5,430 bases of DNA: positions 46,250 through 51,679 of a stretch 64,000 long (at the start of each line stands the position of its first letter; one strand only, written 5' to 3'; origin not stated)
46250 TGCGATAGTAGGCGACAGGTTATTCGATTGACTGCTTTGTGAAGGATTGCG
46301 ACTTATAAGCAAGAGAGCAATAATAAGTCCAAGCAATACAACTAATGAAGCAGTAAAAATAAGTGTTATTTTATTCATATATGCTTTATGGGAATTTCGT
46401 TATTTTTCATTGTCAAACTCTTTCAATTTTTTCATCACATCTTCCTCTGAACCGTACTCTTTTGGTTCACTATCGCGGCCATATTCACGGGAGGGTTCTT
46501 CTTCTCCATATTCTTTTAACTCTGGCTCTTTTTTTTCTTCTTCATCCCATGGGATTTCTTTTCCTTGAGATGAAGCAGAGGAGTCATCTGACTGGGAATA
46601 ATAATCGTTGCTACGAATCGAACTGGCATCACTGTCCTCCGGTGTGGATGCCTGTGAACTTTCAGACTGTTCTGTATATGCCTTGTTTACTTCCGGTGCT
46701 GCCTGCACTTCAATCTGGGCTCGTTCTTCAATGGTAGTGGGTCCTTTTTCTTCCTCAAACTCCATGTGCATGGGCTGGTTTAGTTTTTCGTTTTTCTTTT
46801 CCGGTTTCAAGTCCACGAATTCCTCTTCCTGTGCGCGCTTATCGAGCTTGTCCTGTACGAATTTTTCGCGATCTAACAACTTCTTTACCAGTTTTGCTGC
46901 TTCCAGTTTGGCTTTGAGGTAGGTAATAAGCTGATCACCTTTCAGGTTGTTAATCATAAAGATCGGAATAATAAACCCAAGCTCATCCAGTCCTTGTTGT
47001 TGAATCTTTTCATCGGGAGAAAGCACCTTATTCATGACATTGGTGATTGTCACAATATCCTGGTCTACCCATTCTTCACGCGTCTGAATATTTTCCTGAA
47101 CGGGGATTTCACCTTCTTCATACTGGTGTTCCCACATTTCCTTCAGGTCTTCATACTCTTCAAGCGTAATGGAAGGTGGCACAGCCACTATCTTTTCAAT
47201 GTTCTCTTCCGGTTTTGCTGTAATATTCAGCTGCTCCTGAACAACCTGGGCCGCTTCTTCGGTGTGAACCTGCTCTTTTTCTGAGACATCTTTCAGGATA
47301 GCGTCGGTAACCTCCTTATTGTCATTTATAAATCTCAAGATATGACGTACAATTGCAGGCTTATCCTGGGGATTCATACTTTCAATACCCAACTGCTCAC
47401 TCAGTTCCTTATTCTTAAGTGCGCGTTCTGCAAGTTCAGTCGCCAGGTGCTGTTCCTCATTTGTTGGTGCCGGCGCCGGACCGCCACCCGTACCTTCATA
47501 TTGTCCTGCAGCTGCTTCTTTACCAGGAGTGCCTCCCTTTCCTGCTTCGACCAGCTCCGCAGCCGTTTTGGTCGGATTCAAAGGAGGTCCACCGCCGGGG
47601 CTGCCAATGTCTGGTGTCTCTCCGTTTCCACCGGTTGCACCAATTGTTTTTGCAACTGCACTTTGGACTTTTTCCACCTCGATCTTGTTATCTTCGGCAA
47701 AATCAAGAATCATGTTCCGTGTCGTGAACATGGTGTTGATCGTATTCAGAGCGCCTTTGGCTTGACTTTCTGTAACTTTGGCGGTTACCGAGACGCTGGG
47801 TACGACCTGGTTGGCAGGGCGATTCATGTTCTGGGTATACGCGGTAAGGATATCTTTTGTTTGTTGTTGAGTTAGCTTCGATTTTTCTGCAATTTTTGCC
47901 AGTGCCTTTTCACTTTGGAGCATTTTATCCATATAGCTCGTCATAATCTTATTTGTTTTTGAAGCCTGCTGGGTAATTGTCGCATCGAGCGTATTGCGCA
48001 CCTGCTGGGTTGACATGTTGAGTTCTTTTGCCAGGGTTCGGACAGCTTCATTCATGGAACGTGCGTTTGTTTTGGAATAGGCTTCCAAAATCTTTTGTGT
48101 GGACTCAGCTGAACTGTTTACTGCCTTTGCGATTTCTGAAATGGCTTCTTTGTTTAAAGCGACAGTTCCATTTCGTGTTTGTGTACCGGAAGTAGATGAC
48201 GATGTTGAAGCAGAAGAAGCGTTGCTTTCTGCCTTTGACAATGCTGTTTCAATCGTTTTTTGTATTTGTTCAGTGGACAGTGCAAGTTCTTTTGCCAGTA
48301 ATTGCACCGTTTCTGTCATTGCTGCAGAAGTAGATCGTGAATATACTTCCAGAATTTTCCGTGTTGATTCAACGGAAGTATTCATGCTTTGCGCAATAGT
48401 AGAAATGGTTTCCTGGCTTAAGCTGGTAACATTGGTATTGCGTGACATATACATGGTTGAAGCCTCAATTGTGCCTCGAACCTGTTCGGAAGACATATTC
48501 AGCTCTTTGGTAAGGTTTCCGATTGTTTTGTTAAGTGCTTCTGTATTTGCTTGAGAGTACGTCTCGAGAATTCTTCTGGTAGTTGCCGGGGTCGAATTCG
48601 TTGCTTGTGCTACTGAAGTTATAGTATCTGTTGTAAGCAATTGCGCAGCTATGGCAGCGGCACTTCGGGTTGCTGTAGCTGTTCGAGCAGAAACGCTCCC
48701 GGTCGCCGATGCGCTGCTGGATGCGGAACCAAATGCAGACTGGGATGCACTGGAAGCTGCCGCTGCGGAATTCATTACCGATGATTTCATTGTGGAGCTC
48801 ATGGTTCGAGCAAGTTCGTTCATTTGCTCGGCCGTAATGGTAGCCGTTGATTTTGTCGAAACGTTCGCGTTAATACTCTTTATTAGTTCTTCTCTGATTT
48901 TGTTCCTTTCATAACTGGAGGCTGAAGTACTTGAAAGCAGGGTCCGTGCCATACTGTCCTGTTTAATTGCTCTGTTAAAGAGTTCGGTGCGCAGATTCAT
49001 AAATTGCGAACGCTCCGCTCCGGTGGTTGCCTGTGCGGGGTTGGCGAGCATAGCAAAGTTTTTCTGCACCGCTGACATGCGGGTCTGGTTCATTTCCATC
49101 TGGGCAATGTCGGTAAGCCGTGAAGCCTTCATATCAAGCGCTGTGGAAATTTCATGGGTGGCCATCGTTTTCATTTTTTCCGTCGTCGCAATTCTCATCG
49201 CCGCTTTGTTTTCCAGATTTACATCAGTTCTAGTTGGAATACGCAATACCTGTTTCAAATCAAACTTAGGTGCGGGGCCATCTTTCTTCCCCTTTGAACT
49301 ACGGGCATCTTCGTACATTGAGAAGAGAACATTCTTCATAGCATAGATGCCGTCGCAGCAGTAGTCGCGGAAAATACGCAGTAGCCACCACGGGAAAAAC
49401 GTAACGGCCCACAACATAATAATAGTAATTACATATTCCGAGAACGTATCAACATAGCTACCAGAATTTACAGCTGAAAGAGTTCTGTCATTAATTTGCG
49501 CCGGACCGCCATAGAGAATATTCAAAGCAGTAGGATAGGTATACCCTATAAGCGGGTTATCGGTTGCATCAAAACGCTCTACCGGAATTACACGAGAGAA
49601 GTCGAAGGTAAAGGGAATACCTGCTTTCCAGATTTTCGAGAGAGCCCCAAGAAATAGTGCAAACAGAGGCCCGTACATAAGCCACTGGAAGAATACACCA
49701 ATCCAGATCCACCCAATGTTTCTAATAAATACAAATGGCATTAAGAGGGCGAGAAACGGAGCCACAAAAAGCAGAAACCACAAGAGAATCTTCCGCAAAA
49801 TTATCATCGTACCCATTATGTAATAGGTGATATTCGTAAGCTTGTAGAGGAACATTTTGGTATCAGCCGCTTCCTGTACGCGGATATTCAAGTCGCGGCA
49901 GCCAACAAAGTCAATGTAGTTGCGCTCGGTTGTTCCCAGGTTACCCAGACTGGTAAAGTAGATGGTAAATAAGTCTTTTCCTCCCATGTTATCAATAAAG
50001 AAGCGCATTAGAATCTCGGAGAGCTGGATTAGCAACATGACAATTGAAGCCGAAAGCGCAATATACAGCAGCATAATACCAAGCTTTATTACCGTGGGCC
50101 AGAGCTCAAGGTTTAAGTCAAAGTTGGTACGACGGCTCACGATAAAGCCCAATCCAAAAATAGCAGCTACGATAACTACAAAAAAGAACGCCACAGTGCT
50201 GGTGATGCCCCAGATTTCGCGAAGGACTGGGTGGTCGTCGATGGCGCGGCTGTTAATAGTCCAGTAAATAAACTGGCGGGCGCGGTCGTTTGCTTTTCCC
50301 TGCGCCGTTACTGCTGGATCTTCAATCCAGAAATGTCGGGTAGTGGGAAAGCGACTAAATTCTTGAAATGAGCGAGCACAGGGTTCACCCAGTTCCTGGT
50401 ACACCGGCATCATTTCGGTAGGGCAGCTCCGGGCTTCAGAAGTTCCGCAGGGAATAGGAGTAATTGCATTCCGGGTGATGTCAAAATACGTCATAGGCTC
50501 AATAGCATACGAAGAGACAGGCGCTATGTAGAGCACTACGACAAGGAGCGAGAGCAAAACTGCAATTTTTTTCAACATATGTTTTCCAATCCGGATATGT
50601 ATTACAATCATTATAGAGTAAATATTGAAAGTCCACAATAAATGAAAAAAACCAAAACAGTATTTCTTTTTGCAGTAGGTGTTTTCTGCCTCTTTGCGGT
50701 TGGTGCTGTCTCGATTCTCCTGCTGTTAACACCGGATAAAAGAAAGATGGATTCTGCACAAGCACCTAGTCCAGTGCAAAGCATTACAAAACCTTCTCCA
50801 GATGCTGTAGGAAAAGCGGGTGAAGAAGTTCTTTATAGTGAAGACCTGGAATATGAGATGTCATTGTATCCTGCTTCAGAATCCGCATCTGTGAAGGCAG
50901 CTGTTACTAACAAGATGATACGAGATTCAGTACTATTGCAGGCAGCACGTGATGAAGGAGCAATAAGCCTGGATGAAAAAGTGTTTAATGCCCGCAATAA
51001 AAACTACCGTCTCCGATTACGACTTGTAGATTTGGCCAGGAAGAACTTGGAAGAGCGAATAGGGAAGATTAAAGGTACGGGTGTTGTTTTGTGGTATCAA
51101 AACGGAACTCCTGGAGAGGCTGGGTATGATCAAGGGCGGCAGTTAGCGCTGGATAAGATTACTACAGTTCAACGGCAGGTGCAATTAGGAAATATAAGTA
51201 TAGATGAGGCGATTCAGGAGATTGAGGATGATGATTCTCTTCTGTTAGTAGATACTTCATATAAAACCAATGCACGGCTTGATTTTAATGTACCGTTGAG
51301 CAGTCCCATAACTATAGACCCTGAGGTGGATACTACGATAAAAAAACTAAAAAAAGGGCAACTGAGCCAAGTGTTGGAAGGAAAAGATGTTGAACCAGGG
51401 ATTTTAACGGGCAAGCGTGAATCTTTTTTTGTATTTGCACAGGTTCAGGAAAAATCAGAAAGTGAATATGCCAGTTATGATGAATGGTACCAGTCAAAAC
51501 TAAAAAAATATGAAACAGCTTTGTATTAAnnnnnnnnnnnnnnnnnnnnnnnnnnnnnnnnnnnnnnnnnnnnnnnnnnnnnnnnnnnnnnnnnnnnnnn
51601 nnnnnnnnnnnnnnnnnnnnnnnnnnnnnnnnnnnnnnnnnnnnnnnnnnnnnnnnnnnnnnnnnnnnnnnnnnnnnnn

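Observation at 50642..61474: Three tandem 'PrsA/parvulin-like foldase + giant Ig-like surface protein' cassettes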

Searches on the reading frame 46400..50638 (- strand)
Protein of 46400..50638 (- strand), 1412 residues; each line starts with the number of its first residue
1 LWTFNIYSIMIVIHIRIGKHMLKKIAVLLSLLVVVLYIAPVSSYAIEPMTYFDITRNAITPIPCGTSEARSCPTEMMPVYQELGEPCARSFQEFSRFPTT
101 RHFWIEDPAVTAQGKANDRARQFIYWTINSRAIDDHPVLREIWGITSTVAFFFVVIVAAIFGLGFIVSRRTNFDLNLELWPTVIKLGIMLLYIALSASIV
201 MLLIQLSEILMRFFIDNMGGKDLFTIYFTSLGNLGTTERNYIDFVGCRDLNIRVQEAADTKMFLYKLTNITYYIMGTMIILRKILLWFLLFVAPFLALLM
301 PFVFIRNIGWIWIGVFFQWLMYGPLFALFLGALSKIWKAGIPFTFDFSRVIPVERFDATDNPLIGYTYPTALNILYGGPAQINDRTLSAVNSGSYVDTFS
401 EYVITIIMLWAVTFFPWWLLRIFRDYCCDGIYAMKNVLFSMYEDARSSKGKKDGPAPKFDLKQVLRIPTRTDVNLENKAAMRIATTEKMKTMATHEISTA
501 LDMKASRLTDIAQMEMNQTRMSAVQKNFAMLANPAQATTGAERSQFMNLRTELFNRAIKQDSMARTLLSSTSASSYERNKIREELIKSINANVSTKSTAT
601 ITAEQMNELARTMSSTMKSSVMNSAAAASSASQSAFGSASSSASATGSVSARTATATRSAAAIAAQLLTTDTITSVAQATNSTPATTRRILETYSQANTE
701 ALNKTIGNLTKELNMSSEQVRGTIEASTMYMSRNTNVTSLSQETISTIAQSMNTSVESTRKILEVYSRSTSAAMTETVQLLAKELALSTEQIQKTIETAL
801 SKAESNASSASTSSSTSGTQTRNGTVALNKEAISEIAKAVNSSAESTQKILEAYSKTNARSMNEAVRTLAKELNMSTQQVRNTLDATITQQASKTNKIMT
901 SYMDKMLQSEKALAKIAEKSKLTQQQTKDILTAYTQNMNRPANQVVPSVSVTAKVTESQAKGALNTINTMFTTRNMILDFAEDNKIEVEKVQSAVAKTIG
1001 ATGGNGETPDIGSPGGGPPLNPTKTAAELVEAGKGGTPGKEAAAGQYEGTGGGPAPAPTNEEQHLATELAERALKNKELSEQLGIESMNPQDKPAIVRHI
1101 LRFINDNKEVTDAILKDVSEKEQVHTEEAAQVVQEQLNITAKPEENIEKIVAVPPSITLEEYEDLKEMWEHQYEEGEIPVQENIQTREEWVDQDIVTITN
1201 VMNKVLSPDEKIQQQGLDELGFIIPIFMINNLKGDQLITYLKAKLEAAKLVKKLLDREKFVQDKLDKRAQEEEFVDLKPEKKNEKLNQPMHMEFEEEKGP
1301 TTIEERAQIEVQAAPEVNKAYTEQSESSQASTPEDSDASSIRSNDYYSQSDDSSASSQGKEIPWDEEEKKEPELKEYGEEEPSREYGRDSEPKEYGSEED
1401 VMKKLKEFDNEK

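Call 3: search_protein_families(library=pfam, proteins=[window:46400-50638:-], max_evalue=1)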
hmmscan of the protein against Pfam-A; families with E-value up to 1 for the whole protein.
window:46400-50638:- (1412 aa): 6 families
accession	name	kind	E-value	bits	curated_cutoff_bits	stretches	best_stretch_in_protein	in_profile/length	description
PF11569.14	Homez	-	4.3e-05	23.6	21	0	864-892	27-55/57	Homeodomain leucine-zipper encoding, Homez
PF04539.22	Sigma70_r3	-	0.011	16.2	25.3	0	707-747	24-64/78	Sigma-70 region 3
PF04760.21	IF2_N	-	0.014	15.6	25.3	0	704-754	4-52/53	Translation initiation factor IF-2, N-terminal region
PF13551.12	HTH_29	-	0.022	15.3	28.1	0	866-885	15-34/64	Winged helix-turn helix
PF13542.12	HTH_Tnp_ISL3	-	0.06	13.3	27.4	1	658-694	15-50/51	Helix-turn-helix domain of transposase family ISL3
PF14338.12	Mrr_N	-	0.38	11.4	29.5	0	848-886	6-44/87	Mrr N-terminal domain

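Call 4: search_protein_families(library=ncbifam, proteins=[window:46400-50638:-], max_evalue=1)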
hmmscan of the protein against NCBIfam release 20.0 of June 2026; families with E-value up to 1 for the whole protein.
window:46400-50638:- (1412 aa): 0 families

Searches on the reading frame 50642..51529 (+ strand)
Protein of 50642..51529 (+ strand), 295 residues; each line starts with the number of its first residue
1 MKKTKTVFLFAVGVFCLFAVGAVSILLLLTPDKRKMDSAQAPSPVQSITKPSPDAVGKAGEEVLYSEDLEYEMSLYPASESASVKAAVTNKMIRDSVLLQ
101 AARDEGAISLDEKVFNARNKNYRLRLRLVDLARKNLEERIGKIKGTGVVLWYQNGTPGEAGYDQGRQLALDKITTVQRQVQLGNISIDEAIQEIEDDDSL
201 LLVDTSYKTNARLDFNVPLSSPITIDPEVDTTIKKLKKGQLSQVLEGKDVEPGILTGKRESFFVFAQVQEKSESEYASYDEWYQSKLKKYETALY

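Call 3: search_protein_families(library=pfam, proteins=[window:50642-51529:+], max_evalue=1)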
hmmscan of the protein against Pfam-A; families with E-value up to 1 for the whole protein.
window:50642-51529:+ (295 aa): 0 families

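Call 4: search_protein_families(library=ncbifam, proteins=[window:50642-51529:+], max_evalue=1)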
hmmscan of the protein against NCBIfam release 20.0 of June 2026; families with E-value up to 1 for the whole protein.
window:50642-51529:+ (295 aa): 0 families
